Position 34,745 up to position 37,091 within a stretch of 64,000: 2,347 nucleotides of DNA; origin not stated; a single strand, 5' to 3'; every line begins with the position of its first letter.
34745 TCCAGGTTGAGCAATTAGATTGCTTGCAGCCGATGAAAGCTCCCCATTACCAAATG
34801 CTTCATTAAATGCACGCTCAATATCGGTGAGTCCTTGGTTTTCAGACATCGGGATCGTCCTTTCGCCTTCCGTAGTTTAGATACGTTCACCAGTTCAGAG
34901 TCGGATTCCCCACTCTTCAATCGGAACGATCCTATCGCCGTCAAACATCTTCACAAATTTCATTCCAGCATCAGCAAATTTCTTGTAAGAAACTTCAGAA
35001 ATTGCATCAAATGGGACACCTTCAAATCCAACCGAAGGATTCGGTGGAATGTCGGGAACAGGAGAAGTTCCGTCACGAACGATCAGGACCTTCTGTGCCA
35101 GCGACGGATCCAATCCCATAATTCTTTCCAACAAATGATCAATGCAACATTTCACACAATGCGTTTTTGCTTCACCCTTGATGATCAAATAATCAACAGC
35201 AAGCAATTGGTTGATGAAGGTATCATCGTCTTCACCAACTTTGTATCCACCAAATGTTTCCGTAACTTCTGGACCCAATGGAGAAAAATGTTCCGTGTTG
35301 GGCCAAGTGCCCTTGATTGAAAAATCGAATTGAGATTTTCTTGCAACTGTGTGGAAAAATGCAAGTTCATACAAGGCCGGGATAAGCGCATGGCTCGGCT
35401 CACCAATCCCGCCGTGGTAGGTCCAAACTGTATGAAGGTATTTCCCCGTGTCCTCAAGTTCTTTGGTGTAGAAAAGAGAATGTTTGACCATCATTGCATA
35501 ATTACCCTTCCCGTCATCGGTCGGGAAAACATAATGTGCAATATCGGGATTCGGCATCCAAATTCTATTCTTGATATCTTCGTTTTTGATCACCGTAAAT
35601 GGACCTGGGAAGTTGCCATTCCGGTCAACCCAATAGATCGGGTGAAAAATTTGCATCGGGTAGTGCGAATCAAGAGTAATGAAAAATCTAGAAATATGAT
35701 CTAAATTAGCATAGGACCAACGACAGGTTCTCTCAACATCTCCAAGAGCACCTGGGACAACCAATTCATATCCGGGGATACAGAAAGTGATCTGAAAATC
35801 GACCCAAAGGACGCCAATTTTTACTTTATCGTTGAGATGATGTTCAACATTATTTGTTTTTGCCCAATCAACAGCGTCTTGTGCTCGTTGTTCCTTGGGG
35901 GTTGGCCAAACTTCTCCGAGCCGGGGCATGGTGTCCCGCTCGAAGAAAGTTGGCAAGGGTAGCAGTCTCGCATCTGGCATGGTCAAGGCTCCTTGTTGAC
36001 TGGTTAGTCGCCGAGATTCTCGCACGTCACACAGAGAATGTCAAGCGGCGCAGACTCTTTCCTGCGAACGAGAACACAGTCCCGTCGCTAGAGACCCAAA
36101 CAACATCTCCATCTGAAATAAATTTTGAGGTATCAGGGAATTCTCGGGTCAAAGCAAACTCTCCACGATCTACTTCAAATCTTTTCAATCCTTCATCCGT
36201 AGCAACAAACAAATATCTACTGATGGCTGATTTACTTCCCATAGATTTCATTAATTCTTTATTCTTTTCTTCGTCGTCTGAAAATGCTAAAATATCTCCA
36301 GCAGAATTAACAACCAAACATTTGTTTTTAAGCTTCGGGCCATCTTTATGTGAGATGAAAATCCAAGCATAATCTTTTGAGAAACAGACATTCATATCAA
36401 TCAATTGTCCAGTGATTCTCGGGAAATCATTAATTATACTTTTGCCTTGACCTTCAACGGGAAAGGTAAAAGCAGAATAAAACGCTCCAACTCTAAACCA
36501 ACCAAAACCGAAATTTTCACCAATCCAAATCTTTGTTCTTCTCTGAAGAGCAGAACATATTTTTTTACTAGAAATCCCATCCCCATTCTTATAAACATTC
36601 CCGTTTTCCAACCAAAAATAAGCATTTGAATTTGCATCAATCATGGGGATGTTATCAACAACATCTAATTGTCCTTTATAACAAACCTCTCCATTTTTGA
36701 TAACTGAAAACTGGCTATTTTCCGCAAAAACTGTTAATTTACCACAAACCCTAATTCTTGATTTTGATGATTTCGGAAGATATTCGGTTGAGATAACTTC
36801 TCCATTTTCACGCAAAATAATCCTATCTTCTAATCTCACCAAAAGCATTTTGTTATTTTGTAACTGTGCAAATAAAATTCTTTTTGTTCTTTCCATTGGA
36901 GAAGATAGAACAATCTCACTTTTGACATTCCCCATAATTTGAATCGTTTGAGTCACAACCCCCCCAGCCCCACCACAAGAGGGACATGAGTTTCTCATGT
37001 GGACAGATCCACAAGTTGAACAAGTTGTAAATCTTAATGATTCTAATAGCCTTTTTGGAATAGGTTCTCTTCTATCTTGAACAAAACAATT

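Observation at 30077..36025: Phage-borne Preiss-Handler-type NAD+ rebuilding gene set (NadE + PncB-like + cysteine-hydrolase-like), with a MORN protein in the same operon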

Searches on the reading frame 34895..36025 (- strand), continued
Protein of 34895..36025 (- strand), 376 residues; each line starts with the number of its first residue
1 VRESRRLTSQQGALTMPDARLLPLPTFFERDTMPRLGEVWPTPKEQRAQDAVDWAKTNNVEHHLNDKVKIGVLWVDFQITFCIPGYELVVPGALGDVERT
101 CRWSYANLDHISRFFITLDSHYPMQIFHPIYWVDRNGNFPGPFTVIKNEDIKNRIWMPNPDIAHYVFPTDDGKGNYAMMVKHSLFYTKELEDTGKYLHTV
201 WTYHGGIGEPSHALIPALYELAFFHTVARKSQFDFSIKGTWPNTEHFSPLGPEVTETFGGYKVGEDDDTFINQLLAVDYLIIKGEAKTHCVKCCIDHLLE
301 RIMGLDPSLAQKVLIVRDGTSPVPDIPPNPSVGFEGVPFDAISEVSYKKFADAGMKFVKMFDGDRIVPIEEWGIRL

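Call 36: find_encoding_contigs(protein=P0057, flank=6000, max_places=2)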
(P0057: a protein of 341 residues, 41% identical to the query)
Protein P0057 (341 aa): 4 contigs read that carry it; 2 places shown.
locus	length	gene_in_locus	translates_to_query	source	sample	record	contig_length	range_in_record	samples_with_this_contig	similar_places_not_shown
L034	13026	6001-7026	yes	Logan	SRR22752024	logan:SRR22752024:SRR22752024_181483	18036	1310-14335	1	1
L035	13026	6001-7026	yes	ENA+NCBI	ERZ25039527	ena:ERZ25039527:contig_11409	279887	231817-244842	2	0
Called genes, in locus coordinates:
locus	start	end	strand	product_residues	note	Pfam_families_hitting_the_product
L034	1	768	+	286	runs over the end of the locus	PF03602:Cons_hypoth95 (faint), PF01555:N6_N4_Mtase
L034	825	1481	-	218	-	PF00072:Response_reg, PF00486:Trans_reg_C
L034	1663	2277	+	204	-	PF02577:BFN_dom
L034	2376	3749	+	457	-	PF00772:DnaB, PF03796:DnaB_C, PF13481:AAA_25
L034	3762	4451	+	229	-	PF07261:DnaB_2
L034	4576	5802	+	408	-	PF01695:IstB_IS21, PF00308:Bac_DnaA, PF20720:nSTAND3 (faint), PF24883:NPHP3_N (faint), PF00004:AAA (weak), PF01695:IstB_IS21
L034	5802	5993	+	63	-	-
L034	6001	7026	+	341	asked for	-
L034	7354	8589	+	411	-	PF08240:ADH_N, PF16912:Glu_dehyd_C (weak), PF00107:ADH_zinc_N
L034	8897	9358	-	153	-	PF22741:PTP-NADK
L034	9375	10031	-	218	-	PF12796:Ank_2, PF12796:Ank_2, PF13637:Ank_4, PF00023:Ank (weak), PF12796:Ank_2, PF13637:Ank_4, PF13857:Ank_5, PF13637:Ank_4, +3 more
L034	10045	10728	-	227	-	PF01066:CDP-OH_P_transf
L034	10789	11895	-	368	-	PF00586:AIRS, PF02769:AIRS_C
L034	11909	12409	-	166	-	PF04008:Adenosine_kin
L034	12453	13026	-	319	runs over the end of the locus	-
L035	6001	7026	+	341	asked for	-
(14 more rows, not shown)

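Call 40: search_protein_families(library=padloc, proteins=[window:34895-35980:-], max_evalue=0.01)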
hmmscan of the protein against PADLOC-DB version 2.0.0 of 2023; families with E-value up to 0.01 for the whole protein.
window:34895-35980:- (361 aa): 0 families

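Call 54: search_dna_similar(query=window:34895-35980:-, collection=phages, mode=protein, max_rows=30)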
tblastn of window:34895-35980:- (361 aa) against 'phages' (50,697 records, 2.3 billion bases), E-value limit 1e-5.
Records with a match: 4; places in all: 4; records where one place covers at least 80% of the query: 1.
Best place of each record, by identity: <60% 4.
By first word of the organism name: uncultured 3; Bacteriophage 1.
By host as written in the record: - 4.
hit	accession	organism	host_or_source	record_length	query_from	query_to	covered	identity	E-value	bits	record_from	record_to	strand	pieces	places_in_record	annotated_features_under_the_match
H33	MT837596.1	Bacteriophage sp.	human fecal samples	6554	51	322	75%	33.0%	5e-33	135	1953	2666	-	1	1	record has no annotation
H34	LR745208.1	uncultured phage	metagenomic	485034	52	308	71%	32.4%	1e-28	122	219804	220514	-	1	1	record has no annotation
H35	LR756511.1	uncultured phage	metagenomic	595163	54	333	78%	28.7%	2e-24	110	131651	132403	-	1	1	record has no annotation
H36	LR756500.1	uncultured phage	metagenomic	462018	54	347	81%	27.2%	4e-24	109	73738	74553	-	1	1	record has no annotation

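Call 58: find_related_loci(query=A1, collection=genome_contigs, flank=8000)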
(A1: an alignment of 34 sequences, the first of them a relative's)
Query A1 (361 aa) in genome_contigs; peptide patterns used: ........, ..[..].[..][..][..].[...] (x = any residue, [..] = any of these).
600 stretches matched a pattern (row limit reached: there are more); 591 encode a relative of the query (tblastn E <= 1e-3); the best 80 are kept; 80 distinct loci.
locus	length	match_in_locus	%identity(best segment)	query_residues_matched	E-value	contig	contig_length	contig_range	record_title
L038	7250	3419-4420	42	5-348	6e-85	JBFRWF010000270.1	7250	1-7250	MAG: Xenococcaceae cyanobacterium isolate 08_in_wi_poop_bin.1 08InWiPooB1_c_000001560262, whole genome shotgun sequence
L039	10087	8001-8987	42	5-343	2e-84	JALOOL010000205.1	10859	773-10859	MAG: Hydrococcus sp. Prado102 scaffold_11799, whole genome shotgun sequence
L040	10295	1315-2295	43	7-344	6e-84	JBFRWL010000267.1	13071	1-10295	MAG: Prochloraceae cyanobacterium isolate 05_out_wi_poop_bin.33 05outWiPooB33_c_000001243221, whole genome shotgun seque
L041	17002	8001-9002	41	5-348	1e-82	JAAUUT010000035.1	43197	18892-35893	MAG: Candidatus Gracilibacteria bacterium isolate SU_1_2 NODE_91_length_43197_cov_4.020037, whole genome shotgun sequenc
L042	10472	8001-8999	41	5-348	1e-81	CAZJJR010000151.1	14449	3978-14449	MAG TPA_asm: uncultured bacterium isolate SRP290908_co2_197 genome assembly, contig: NODE_5700_length_14449_cov_7.027095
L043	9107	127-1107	41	7-344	2e-81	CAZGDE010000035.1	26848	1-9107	MAG TPA_asm: uncultured bacterium isolate binchicken_co311_160 genome assembly, contig: NODE_3083_length_26848_cov_5.519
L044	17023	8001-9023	40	7-355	2e-81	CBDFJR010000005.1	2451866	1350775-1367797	MAG: Phormidesmis sp. isolate 71a0ad96-d03d-4376-990b-0bb65fad1194 genome assembly, contig: contig_5, whole genome shotg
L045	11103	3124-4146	41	5-361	7e-81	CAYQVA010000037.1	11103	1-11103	MAG TPA_asm: uncultured Anaerolineae bacterium isolate binchicken_co349_119 genome assembly, contig: NODE_2005_length_11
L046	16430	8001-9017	41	7-361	4e-81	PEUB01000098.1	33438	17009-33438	MAG: Nitrospirae bacterium CG02_land_8_20_14_3_00_41_53 CG02_land_8_20_14_3.00_150_scaffold_249_c, whole genome shotgun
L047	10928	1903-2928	40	3-357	3e-80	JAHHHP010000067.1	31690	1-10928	MAG: Myxacorys chilensis ATA2-1-KO14 scaffold_86_c1, whole genome shotgun sequence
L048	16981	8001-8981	41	7-344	4e-80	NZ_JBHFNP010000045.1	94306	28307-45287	Microseira sp. BLCC-F43 bin1.fa-45, whole genome shotgun sequence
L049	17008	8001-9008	41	7-357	1e-79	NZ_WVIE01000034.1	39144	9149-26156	Myxacorys almedinensis A NODE_34_length_39144_cov_13.057773, whole genome shotgun sequence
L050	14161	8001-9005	42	7-361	2e-79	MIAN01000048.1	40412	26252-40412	MAG: Spirochaetes bacterium GWB1_27_13 gwb1_scaffold_1432, whole genome shotgun sequence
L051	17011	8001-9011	41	7-358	1e-79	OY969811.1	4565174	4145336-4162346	MAG: uncultured cyanobacterium isolate MFD02832.bin.c.1 genome assembly, chromosome: 1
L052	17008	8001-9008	41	7-357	1e-79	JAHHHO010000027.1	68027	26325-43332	MAG: Myxacorys californica WJT36-NPBG1 scaffold_108_c1, whole genome shotgun sequence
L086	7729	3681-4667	40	5-344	4e-77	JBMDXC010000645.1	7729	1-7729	MAG: Candidatus Entotheonellaceae bacterium isolate FBaNitSoil1_14 FBaNitSoil1_contig645, whole genome shotgun sequence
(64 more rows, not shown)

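Call 79: search_protein_families(library=pfam, alignment_id=A6, max_evalue=0.0001)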
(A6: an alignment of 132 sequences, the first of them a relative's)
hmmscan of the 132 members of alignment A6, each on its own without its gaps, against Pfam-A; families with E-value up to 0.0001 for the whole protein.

A. member 1, L012:4853-5719:+ (288 aa): 2 families
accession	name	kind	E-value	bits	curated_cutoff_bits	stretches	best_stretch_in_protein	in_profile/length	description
PF04095.22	NAPRTase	-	3.8e-23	82.9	20.8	1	129-279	75-238/239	Nicotinate phosphoribosyltransferase (NAPRTase) family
PF17767.7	NAPRTase_N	-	4.1e-18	66.3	32.6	1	8-124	1-118/125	Nicotinate phosphoribosyltransferase (NAPRTase) N-terminal domain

B. families by the number of members that match (of 132 scanned): 60 families (the first 25 are shown)
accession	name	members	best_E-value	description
PF13672.11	PP2C_2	11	4.5e-21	Protein phosphatase 2C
PF00069.31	Pkinase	9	2.4e-28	Protein kinase domain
PF00092.34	VWA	7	6.8e-10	von Willebrand factor type A domain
PF00149.33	Metallophos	4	1.2e-15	Calcineurin-like phosphoesterase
PF01556.23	DnaJ_C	3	4.1e-33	DnaJ C terminal domain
PF00226.36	DnaJ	3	2e-29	DnaJ domain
PF00684.25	DnaJ_CXXCXGXG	3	1.6e-12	DnaJ central domain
PF13671.12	AAA_33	3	6.2e-09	AAA domain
PF01885.22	PTS_2-RNA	2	3e-53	RNA 2'-phosphotransferase, Tpt1 / KptA family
PF25539.1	Bestrophin_2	2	5.3e-45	Bacterial/Fungal Bestrophin protein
PF00004.35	AAA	2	2e-19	ATPase family associated with various cellular activities (AAA)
PF01467.32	CTP_transf_like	2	1.6e-15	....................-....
PF13519.12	VWA_2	2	3.5e-06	von Willebrand factor type A domain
PF13412.12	HTH_24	2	7.4e-06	Winged helix-turn-helix DNA-binding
PF22175.2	Ogg-HhH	1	6.2e-51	8-oxoguanine DNA glycosylase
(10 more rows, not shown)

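Call 90: search_protein_families(library=pfam, alignment_id=A9, max_evalue=0.0001)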
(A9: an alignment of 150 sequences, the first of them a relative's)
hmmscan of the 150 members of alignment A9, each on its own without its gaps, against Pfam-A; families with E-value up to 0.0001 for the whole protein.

A. member 1, L038:2458-2700:- (80 aa): 0 families

B. families by the number of members that match (of 150 scanned): 110 families (the first 25 are shown)
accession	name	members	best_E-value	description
PF09335.16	VTT_dom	8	3.6e-32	VTT domain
PF01050.24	MannoseP_isomer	4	2.2e-44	Mannose-6-phosphate isomerase C-terminal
PF17767.7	NAPRTase_N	4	3.1e-37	Nicotinate phosphoribosyltransferase (NAPRTase) N-terminal domain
PF17956.6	NAPRTase_C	4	4.5e-30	Nicotinate phosphoribosyltransferase C-terminal domain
PF01467.32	CTP_transf_like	4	7.2e-28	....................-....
PF02749.22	QRPTase_N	4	1.4e-19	Quinolinate phosphoribosyl transferase, N-terminal domain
PF07883.17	Cupin_2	4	1.1e-11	Cupin domain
PF01729.25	QRPTase_C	3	1.6e-60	Quinolinate phosphoribosyl transferase, C-terminal domain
PF01149.29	Fapy_DNA_glyco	3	2.8e-35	Formamidopyrimidine-DNA glycosylase N-terminal domain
PF01551.29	Peptidase_M23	3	4.7e-31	Peptidase family M23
PF06831.19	H2TH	3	1.5e-30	Formamidopyrimidine-DNA glycosylase H2TH domain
PF00069.31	Pkinase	3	6.4e-27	Protein kinase domain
PF02518.31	HATPase_c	3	2.8e-26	Histidine kinase-, DNA gyrase B-, and HSP90-like ATPase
PF01476.26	LysM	3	3.2e-15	LysM domain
PF04095.22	NAPRTase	3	8.8e-10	Nicotinate phosphoribosyltransferase (NAPRTase) family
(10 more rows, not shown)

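Call 92: search_dna_similar(query=window:34895-35980:-, collection=plasmids, mode=protein, max_rows=10)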
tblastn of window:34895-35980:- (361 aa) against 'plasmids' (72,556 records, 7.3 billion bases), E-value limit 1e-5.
Records with a match: 10; places in all: 10; records where one place covers at least 80% of the query: 0.
Best place of each record, by identity: <60% 10.
By first word of the organism name: Variovorax 6; Vibrio 4.
By predicted mobility (MOB-suite, as given by PLSDB): non-mobilizable 10.
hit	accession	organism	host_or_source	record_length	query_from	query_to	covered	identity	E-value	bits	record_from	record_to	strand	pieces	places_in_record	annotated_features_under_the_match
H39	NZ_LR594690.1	Variovorax sp. WDL1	linuron-contaminated soil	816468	39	308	75%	29.6%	1e-17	92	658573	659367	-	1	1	cysteine hydrolase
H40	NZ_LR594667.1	Variovorax sp. SRS16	linuron-contaminated soil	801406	39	308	75%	29.6%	3e-17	91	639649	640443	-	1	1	cysteine hydrolase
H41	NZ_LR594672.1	Variovorax sp. PBL-E5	linuron-contaminated soil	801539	39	308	75%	29.6%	3e-17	91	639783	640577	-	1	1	cysteine hydrolase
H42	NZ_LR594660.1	Variovorax sp. PBL-H6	linuron-contaminated soil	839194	39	308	75%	29.6%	3e-17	91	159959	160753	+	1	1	cysteine hydrolase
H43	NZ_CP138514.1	Variovorax paradoxus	Legume root,PacBio whole genome assembly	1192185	52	308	71%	27.8%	6e-17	90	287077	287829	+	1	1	none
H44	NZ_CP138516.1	Variovorax paradoxus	Legume root,PacBio whole genome assembly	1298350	52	308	71%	26.7%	9e-15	83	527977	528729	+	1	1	none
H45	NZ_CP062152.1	Vibrio parahaemolyticus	oyster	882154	73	333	72%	25.1%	2e-9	67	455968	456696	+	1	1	hypothetical protein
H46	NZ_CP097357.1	Vibrio parahaemolyticus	oyster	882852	73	333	72%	25.1%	2e-9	67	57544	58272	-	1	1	hypothetical protein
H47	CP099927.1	Vibrio parahaemolyticus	Anadara tuberculosa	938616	73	333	72%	24.7%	3e-9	66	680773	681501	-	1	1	hypothetical protein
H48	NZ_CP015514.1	Vibrio vulnificus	Mactra veneriformis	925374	73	333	72%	24.7%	4e-9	66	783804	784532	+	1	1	hypothetical protein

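Call 106: fold_search(model_id=the predicted structure, library=viral)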
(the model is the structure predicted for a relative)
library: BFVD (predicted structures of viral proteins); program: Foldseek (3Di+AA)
matches with E <= 10: 239; with E <= 0.001: 0
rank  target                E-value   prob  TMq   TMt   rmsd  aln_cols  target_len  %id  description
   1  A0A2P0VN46            3.1e-03  0.84  0.33  0.14  20.0       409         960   13  Uncharacterized protein [Tetraselmis virus 1]
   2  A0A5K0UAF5            1.1e-02  0.87  0.37  0.33  12.9       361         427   15  Bifunctional nicotinamidase/pyrazinamidase [Yasminevirus sp. GU-2018]
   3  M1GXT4                3.6e-02  0.16  0.16  0.15  16.9       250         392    9  (no name in the UniProt tables at hand)
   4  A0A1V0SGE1            5.7e-02  0.07  0.13  0.15  20.5       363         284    8  Uncharacterized protein [Hokovirus HKV1]
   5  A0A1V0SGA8            9.7e-02  0.80  0.32  0.43  11.3       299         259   10  nicotinamidase [Hokovirus HKV1]
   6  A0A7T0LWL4            2.2e-01  0.06  0.18  0.08  24.3       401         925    8  Tail spike protein [Pectobacterium phage Possum]
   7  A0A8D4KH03            3.3e-01  0.20  0.20  0.26  15.7       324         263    8  (no name in the UniProt tables at hand)
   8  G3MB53                3.3e-01  0.04  0.15  0.08  21.8       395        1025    9  Gp673 [Bacillus phage G]
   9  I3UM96                4.4e-01  0.08  0.16  0.16  14.9       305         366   10  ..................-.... protein [Colwellia phage 9A]
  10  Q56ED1                5.2e-01  0.04  0.15  0.08  18.4       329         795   12  Uncharacterized protein PHG31ORF233c [Aeromonas phage 31]
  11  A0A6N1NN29            6.6e-01  0.06  0.09  0.05  16.5        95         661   15  Putative ORFan [Tupanvirus deep ocean]
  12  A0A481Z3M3            7.0e-01  0.05  0.18  0.22  16.4       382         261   10  AP (Apurinic) endonuclease family 2 [Pithovirus LCPAC103]
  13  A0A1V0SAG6            7.9e-01  0.01  0.10  0.08  20.2       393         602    9  Glycosyl transferase family 1 domain-containing protein [Catovirus CTV1]
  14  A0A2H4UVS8            8.3e-01  0.05  0.12  0.17  13.4       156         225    6  NAD-dependent protein deacylase [Bodo saltans virus]
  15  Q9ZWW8                9.4e-01  0.11  0.18  0.17   9.6       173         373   10  Sialate O-acetylesterase domain-containing protein [Escherichia phage 933W]
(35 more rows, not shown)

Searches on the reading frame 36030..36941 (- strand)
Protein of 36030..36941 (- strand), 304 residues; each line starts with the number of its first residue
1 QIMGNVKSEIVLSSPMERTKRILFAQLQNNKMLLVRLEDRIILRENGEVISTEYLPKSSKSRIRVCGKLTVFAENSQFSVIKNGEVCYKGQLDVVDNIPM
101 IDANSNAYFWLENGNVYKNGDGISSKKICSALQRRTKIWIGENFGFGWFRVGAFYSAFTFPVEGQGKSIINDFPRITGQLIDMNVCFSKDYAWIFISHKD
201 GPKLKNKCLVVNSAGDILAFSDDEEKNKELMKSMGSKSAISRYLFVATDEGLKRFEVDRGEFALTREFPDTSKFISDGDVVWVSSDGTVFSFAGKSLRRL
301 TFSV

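Call 84: search_solved_structures(query=A8, max_evalue=10, show_alignments=0)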
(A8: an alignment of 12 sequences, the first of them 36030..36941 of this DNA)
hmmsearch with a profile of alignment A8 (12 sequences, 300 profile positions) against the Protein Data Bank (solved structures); distinct sequences matched with E-value up to 10: 0.

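Call 89: predict_structure(protein=window:36030-36941:-)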
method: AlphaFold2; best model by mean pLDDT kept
length: 304 residues; sequences in the alignment: 1
mean_pLDDT: 35.8   pTM: 0.29
mean pLDDT of the five models: 35.8, 34.8, 34.1, 31.7, 30.2
residues with pLDDT >= 90: 0; 70-90: 0; 50-70: 25; < 50: 279
segments of 3 or more residues with pLDDT < 50: 1-77, 79-82, 85-192, 211-218, 224-304
pLDDT, mean of each block of 10 residues (from residue 1): 23 24 33 41 45 38 35 44 44 30 30 33 25 27 32 30 27 39 44 53 58 46 48 31 35 35 30 30 36 31 25
secondary structure, 60 per line:
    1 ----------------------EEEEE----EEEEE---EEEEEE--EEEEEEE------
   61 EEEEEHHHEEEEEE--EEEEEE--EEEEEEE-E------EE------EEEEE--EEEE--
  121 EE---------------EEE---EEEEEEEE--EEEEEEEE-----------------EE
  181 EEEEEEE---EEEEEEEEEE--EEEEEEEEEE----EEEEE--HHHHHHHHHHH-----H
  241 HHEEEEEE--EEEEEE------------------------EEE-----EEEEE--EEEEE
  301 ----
elements in order: E23-27 E32-36 E40-45 E48-54 E61-65 E69-74 E77-82 E85-91 E108-112 E115-118 E138-140 E144-151 E154-161 E179-187 E191-200 E203-212 E217-221 H224-234 E243-248 E251-256 E281-283 E289-293 E296-300
